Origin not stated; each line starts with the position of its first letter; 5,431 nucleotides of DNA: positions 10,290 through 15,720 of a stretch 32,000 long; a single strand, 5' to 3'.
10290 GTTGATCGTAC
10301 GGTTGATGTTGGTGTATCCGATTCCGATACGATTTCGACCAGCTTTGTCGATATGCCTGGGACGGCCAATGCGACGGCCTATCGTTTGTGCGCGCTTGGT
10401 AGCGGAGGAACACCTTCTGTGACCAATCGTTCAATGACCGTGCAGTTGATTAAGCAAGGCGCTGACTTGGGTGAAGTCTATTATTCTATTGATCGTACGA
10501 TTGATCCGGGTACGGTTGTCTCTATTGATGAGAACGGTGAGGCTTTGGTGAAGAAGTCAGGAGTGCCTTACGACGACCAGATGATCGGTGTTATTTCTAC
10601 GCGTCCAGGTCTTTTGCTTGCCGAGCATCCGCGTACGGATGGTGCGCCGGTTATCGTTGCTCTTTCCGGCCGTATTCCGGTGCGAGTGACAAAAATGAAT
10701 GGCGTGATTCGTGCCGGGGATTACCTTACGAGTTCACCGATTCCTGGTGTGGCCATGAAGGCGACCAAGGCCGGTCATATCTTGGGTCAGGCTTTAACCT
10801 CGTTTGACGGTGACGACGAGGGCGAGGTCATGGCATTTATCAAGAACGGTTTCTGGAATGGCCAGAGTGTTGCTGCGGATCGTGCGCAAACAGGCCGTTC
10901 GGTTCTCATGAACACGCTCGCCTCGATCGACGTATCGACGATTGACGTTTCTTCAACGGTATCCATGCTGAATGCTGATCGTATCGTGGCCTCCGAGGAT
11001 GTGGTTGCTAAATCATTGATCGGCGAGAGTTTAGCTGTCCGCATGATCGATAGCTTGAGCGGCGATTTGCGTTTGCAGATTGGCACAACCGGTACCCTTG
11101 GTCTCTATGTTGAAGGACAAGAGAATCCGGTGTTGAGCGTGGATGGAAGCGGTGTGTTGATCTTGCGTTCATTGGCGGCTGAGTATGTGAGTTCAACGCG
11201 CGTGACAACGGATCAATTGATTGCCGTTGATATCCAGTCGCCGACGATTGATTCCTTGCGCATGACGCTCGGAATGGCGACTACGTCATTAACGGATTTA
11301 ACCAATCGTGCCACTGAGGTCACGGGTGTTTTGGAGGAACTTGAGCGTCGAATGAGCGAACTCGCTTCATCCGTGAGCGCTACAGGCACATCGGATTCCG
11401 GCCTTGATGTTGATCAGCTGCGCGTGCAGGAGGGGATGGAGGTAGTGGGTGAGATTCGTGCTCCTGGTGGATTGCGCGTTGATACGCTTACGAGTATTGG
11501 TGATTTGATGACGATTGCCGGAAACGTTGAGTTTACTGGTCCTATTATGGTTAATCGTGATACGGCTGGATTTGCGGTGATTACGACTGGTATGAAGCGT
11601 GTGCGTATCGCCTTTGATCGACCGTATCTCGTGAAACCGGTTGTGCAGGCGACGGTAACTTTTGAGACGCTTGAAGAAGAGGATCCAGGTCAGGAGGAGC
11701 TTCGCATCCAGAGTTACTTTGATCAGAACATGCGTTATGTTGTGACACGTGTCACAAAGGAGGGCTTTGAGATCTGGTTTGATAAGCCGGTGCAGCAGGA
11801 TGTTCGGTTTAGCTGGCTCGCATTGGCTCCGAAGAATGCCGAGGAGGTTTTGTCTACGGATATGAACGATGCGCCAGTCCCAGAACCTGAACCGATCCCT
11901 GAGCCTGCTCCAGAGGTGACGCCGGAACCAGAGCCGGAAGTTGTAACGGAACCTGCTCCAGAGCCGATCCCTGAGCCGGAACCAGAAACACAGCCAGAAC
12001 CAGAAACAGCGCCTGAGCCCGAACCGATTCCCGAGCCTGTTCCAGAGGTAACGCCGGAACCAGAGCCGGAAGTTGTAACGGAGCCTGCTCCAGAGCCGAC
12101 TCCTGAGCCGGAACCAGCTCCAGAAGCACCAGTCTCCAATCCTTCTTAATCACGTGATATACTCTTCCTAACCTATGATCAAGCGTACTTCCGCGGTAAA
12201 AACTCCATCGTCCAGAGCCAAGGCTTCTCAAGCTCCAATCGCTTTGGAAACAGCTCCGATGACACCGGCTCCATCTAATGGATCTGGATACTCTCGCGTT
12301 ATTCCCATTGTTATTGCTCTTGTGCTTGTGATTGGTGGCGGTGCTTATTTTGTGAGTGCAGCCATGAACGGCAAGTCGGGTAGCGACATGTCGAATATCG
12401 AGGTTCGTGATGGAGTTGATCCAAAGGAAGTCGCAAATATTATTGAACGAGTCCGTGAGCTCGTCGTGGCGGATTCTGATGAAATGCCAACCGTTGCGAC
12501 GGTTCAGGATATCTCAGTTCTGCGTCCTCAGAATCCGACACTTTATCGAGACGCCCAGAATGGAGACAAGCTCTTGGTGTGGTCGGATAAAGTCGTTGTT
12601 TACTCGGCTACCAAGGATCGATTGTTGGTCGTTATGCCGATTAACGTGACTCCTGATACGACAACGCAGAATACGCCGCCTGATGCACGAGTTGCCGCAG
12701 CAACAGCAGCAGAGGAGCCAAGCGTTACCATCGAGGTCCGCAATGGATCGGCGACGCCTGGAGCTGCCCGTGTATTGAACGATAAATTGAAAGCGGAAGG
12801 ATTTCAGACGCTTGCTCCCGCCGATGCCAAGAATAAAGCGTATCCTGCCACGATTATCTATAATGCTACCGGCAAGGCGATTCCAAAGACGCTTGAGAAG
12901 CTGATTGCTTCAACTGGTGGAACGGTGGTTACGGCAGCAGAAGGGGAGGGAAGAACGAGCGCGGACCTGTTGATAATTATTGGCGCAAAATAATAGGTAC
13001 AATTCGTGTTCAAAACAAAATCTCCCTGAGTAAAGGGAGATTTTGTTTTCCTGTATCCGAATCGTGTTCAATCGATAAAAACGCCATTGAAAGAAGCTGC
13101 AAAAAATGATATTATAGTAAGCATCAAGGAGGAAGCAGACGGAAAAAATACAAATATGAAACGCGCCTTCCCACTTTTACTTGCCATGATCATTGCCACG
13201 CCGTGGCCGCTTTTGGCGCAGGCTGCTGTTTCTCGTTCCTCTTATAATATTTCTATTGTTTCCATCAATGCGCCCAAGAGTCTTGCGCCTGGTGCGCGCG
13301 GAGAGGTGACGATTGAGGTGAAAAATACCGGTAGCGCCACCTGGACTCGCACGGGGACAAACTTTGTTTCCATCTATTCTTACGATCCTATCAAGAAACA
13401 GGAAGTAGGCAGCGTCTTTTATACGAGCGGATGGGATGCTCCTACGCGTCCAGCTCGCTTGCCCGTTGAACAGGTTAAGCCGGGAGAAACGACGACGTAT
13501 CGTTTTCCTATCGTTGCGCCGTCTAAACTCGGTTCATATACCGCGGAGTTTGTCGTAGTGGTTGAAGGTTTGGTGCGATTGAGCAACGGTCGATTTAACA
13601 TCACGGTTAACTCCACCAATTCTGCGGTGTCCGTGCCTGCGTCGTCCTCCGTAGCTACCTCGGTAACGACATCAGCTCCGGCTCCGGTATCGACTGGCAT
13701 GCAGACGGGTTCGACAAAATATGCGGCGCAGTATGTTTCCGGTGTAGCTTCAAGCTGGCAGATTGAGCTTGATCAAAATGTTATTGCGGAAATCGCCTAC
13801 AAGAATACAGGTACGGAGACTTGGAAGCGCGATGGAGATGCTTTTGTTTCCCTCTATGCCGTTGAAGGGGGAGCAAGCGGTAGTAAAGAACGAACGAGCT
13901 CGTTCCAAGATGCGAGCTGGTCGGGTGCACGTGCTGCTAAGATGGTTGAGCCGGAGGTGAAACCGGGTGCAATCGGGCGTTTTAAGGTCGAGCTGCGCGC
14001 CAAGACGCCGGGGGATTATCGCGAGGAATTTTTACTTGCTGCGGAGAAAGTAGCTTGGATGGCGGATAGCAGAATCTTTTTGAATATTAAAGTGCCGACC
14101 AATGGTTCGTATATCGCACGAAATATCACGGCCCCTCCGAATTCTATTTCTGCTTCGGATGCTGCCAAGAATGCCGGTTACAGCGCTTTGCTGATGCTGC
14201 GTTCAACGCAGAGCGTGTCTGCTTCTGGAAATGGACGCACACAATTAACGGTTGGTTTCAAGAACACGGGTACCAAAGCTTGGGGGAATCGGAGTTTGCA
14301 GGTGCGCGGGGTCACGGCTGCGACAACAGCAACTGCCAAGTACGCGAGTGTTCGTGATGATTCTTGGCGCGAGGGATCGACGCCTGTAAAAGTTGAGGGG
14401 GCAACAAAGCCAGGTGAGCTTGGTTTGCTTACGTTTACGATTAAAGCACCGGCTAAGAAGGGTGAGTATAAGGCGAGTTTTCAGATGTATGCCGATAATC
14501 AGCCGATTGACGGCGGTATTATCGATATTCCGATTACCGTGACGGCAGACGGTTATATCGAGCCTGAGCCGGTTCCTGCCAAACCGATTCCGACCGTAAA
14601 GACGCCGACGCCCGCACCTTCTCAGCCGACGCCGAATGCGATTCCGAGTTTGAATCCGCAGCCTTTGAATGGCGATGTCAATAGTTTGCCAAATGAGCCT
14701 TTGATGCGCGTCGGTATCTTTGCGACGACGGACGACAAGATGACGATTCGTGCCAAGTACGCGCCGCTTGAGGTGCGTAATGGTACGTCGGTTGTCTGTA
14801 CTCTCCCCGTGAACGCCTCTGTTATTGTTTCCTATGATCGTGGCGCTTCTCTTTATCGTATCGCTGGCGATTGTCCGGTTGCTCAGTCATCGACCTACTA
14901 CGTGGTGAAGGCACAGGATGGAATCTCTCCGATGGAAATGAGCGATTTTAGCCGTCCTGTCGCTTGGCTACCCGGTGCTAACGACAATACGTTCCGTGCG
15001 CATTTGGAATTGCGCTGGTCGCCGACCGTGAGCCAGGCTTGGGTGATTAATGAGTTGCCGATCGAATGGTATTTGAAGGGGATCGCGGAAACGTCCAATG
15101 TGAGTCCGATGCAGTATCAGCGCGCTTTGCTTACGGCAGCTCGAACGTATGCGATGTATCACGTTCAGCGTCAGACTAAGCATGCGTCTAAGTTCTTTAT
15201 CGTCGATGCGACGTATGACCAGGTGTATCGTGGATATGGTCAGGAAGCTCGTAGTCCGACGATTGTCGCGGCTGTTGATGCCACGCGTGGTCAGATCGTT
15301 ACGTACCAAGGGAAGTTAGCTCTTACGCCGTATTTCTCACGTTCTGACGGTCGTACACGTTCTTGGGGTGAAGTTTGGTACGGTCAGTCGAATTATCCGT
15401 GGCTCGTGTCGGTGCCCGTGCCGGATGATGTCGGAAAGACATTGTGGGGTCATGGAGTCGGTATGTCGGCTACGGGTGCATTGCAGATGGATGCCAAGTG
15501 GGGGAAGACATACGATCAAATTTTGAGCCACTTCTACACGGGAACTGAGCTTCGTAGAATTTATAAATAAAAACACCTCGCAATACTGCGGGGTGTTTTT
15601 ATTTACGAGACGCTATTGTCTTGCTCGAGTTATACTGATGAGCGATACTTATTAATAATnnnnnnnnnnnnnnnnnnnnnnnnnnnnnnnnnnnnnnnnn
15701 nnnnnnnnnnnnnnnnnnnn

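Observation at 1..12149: Giant (>4,000 codons in-window, still open at the 5' edge) modular fibre/adhesin-like gene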

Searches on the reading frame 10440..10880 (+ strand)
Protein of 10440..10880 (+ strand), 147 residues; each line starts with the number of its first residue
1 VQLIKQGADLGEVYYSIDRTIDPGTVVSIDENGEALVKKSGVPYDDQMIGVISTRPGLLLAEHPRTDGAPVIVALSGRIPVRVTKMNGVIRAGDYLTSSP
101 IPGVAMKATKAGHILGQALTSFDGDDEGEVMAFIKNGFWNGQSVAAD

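Call 56: search_protein_families(library=pfam, proteins=[window:10440-10880:+], max_evalue=10)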
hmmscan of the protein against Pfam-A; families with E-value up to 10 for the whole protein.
window:10440-10880:+ (147 aa): 1 family
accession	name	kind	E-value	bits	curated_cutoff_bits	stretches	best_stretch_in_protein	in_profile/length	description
PF11962.13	Peptidase_G2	-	0.0003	20.7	25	2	8-62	49-99/228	Peptidase_G2, IMC autoproteolytic cleavage domain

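Call 81: search_solved_structures(query=A5, max_evalue=10, show_alignments=3)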
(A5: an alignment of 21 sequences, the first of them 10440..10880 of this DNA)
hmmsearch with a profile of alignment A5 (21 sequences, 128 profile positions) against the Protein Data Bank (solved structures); distinct sequences matched with E-value up to 10: 6.
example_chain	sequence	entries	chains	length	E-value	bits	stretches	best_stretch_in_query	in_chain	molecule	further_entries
9flp_A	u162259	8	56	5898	0.00088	22.2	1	59-92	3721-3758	The grappling hook protein A in the bacterium Aureispira sp. CCB-QB1 | The grappling hook protein A (GhpA) in the bacterium Aureispira sp. CCB-QB1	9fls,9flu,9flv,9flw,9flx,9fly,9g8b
6qz9_A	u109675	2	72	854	0.00095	22.1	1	2-60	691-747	Pre-neck appendage protein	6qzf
3gqh_A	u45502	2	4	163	0.0019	21.2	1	3-60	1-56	Preneck appendage protein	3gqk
3suc_A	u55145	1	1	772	0.005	19.8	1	2-60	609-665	Preneck appendage protein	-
6qyy_A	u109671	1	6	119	0.012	18.6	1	79-122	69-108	Capsid fiber protein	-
6qvk_1e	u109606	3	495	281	0.016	18.1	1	79-121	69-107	Capsid fiber protein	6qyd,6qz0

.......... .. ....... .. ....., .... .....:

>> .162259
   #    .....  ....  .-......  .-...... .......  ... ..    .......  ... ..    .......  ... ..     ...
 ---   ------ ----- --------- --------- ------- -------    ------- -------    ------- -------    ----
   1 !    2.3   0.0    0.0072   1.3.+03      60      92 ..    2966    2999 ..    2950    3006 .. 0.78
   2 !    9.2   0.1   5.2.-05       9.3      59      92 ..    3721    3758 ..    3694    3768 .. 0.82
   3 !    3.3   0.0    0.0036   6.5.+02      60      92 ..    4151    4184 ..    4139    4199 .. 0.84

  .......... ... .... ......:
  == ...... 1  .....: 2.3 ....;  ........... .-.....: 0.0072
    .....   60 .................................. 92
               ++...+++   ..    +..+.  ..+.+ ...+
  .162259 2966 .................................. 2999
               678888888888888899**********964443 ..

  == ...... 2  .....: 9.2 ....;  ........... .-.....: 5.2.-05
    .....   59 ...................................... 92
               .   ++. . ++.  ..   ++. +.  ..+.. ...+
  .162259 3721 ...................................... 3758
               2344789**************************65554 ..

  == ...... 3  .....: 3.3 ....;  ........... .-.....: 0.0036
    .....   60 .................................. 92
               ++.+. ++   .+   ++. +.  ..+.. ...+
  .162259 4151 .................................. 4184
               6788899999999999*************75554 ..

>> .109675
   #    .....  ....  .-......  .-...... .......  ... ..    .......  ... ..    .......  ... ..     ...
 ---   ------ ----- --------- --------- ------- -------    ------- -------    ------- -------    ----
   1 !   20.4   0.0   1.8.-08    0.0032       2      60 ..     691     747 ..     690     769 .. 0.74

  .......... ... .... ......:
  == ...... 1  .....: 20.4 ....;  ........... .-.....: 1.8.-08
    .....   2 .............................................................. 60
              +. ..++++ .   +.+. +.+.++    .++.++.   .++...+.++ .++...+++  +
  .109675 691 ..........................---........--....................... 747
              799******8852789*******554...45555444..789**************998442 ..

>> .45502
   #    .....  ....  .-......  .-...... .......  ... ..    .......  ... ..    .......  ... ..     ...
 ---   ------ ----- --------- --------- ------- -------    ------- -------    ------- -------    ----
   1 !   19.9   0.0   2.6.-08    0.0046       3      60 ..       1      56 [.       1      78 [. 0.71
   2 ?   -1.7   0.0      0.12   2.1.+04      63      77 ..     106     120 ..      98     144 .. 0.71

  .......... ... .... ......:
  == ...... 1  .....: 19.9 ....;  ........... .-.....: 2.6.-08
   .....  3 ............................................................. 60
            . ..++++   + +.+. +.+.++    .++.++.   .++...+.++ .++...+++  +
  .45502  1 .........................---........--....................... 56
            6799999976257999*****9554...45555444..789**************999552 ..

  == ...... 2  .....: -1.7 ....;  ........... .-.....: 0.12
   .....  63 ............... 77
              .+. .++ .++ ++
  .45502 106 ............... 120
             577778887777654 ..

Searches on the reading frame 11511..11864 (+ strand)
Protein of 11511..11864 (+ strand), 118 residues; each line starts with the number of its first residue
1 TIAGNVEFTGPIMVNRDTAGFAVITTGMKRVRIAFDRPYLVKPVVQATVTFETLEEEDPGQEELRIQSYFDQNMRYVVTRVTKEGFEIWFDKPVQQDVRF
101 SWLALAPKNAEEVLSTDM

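Call 99: search_solved_structures(query=A7, max_evalue=10, show_alignments=2)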
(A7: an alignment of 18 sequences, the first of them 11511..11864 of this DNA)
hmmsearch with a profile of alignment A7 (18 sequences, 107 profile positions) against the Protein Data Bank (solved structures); distinct sequences matched with E-value up to 10: 4.
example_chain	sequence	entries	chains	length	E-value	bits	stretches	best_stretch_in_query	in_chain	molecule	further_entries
9rhi_S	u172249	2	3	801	0.7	13.1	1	27-90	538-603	DNA replication regulator DPB11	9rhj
7tok_A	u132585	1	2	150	1.2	12.4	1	24-66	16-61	Acetylxylan esterase I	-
3kip_A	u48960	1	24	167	1.8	11.8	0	49-89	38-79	3-dehydroquinase, type II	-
4uid_A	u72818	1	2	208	8.8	9.6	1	24-89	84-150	SURFACE LAYER PROTEIN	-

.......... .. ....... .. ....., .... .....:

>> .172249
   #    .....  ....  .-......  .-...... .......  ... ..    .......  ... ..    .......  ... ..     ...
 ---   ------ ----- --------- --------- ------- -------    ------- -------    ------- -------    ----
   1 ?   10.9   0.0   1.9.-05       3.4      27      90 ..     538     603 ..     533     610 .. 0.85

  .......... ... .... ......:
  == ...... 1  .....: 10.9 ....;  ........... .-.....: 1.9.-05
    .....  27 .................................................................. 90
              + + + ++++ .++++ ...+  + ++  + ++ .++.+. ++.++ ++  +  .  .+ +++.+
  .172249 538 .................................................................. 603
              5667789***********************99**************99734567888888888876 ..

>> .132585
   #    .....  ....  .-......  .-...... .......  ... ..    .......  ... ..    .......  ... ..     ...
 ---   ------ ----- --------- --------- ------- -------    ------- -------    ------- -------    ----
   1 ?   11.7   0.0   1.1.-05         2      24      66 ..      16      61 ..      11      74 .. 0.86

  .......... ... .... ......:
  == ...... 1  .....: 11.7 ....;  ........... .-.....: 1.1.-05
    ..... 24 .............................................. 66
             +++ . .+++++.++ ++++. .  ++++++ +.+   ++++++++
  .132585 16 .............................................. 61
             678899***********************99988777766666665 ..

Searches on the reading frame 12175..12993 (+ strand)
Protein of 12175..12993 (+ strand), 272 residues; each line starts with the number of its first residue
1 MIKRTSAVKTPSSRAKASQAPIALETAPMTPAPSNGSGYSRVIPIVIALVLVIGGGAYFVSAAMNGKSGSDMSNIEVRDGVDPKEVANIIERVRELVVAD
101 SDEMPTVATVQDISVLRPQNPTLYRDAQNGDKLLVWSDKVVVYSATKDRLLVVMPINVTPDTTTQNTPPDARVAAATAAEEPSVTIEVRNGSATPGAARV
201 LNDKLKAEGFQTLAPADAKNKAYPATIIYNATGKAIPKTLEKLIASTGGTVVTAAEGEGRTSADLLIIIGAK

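Call 9: search_protein_families(library=pfam, proteins=[window:12175-12993:+], max_evalue=0.001)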
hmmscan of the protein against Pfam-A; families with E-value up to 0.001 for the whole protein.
window:12175-12993:+ (272 aa): 1 family
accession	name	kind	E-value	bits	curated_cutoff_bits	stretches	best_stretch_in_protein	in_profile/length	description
PF13399.11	LytR_C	-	1.1e-10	42.7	22.2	1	183-271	1-84/86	LytR cell envelope-related transcriptional attenuator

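Call 17: find_encoding_contigs(protein=window:12175-12990:+, flank=10000, max_places=4)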
Protein window:12175-12990:+ (272 aa): 6 contigs read that carry it; 4 places shown.
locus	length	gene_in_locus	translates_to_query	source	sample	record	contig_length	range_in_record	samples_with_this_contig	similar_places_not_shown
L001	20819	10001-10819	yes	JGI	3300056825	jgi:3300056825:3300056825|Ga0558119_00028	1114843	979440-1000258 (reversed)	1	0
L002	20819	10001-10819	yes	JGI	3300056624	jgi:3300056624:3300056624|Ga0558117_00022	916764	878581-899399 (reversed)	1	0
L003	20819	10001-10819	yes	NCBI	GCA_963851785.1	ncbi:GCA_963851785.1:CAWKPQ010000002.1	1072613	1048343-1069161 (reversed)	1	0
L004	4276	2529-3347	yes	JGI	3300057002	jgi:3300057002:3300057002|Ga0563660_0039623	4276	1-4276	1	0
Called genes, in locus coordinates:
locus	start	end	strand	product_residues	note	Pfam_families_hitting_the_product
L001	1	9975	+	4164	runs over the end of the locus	-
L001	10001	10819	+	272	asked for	PF13399:LytR_C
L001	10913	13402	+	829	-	PF16158:N_BRCA1_IG (faint), PF08486:SpoIID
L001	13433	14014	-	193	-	PF00574:CLP_protease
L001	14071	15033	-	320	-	PF01368:DHH, PF02272:DHHA1 (weak)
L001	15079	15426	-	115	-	PF02033:RBFA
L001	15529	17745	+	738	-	PF02463:SMC_N, PF13175:AAA_15, PF13476:AAA_23, PF13304:AAA_21 (weak)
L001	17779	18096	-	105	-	PF00886:Ribosomal_S16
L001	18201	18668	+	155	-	PF13083:KH_KhpA-B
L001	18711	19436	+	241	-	PF01746:tRNA_m1G_MT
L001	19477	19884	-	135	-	-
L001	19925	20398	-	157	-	PF03747:ADP_ribosyl_GH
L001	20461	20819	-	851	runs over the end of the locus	PF00690:Cation_ATPase_N, PF00122:E1-E2_ATPase, PF00702:Hydrolase, PF13246:Cation_ATPase, PF08282:Hydrolase_3 (weak), PF00689:Cation_ATPase_C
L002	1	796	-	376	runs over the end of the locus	-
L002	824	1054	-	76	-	-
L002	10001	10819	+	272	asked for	PF13399:LytR_C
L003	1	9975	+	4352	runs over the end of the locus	-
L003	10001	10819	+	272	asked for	PF13399:LytR_C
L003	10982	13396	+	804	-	PF07705:CARDB (faint), PF16158:N_BRCA1_IG (faint), PF08486:SpoIID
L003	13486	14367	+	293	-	-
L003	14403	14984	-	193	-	PF00574:CLP_protease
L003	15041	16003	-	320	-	PF01368:DHH, PF02272:DHHA1 (weak)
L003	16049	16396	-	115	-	PF02033:RBFA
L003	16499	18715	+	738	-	PF02463:SMC_N, PF13175:AAA_15, PF13476:AAA_23, PF13304:AAA_21 (weak)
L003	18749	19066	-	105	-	PF00886:Ribosomal_S16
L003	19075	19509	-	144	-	-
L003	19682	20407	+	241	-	PF01746:tRNA_m1G_MT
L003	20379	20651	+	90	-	-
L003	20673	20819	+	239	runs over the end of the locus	-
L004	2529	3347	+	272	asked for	PF13399:LytR_C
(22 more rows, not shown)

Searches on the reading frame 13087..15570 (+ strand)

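Call 9: search_protein_families(library=pfam, proteins=[window:13087-15570:+], max_evalue=0.001)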
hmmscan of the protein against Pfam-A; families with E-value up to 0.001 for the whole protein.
window:13087-15570:+ (827 aa): 3 families
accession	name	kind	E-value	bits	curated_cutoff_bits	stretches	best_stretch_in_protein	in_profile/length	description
PF16158.11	N_BRCA1_IG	-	1.7e-16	61.1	28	1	64-158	6-91/108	Ig-like domain from next to BRCA1 gene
PF08486.15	SpoIID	-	5.1e-13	49.9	23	1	650-740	4-97/97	Stage II sporulation protein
PF07705.17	CARDB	-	1.4e-05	25.7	22.7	1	57-167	6-93/101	CARDB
